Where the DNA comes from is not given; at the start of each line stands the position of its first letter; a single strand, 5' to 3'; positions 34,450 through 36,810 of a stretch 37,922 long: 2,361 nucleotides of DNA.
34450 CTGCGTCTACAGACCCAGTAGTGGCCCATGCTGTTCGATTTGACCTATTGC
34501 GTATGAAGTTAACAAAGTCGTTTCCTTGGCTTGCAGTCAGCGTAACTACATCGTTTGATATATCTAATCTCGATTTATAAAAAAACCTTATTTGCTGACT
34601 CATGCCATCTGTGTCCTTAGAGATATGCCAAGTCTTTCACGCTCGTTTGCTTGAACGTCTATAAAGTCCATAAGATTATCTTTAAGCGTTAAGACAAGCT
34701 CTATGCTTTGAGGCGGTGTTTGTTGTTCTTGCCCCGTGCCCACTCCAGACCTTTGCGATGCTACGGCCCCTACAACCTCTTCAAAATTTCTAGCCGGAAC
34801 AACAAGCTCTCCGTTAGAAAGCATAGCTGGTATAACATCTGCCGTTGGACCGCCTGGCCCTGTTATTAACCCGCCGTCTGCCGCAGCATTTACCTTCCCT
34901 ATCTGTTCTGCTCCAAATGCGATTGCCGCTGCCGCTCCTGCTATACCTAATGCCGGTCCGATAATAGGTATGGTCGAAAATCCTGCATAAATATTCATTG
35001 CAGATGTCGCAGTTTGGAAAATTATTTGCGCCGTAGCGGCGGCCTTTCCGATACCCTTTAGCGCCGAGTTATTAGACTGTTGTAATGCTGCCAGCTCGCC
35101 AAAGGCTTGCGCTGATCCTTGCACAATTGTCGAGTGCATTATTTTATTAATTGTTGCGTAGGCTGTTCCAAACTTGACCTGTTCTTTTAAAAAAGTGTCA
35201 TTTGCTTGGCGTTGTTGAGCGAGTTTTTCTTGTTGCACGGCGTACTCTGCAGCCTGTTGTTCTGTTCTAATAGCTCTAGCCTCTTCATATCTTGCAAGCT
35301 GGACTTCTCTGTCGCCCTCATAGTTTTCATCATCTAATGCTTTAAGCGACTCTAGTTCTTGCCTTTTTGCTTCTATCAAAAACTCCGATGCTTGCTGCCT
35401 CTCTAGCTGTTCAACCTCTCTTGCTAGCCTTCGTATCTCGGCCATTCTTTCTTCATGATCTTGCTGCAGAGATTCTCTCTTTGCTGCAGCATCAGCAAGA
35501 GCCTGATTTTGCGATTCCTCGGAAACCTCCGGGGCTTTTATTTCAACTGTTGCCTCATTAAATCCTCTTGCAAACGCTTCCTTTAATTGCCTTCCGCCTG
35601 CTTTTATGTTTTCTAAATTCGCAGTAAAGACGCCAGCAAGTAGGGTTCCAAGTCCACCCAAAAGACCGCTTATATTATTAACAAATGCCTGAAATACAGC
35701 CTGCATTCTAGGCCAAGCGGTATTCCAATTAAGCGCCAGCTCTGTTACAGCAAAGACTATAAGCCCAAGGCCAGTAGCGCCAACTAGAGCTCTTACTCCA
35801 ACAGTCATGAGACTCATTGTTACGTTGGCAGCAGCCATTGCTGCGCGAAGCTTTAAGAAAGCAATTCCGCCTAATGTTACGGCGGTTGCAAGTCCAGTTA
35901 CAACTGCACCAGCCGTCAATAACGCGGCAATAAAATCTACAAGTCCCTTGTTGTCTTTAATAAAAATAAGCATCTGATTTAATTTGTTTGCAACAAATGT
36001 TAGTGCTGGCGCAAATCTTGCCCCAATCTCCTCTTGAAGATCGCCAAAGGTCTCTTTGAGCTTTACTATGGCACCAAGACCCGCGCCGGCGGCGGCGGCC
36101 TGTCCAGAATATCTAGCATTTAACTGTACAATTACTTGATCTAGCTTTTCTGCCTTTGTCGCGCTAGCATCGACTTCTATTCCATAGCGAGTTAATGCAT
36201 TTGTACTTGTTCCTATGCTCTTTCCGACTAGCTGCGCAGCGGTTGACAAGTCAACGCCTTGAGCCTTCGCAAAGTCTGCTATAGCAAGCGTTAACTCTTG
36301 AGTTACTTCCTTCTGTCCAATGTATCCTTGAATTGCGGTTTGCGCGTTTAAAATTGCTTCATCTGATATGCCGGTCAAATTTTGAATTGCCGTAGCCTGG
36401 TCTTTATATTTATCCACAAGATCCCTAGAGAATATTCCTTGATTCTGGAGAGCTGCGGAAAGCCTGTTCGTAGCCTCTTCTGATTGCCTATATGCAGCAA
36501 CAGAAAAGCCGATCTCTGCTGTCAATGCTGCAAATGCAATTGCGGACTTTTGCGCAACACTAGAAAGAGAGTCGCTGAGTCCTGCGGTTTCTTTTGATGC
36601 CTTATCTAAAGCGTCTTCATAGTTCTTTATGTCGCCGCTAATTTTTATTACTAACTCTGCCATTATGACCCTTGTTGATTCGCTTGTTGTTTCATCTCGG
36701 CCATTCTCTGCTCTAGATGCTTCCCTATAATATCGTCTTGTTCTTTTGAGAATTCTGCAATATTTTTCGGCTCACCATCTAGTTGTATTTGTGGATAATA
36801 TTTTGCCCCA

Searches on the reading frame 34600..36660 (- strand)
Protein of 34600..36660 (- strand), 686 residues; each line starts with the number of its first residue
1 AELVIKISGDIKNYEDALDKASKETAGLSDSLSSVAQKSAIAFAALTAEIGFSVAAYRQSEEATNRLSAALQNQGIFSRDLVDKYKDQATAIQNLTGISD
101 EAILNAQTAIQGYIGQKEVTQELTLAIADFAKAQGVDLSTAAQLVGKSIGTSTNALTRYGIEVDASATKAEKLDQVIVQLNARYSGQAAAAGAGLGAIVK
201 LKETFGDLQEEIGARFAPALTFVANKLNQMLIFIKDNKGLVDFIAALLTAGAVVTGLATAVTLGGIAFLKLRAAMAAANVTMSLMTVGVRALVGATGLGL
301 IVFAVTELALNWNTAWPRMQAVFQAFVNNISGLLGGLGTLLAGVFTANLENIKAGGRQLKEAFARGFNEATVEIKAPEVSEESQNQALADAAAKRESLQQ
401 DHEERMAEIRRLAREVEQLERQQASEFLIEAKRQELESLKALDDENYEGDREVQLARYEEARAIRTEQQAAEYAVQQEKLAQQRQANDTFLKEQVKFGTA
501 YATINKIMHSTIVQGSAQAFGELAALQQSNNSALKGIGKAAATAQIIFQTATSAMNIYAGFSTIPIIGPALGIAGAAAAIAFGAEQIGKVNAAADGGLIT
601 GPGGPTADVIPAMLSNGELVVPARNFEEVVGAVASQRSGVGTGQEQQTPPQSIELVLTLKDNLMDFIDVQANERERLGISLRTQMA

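Call 66: search_protein_families(library=phrogs, proteins=[window:34600-36660:-], max_evalue=0.001)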
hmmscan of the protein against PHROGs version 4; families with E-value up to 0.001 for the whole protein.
window:34600-36660:- (686 aa): 4 families
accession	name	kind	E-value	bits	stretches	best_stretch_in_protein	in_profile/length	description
phrog_13338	-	unknown function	7.4e-11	42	1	539-629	729-819/903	-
phrog_8462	-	tail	1.2e-07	31.9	1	58-551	77-553/672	tail length tape measure protein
phrog_3336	-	tail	5.9e-06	26.1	1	369-650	757-1003/1051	tail length tape measure protein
phrog_9483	-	tail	2.6e-05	23.9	1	120-598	147-588/657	tail length tape measure protein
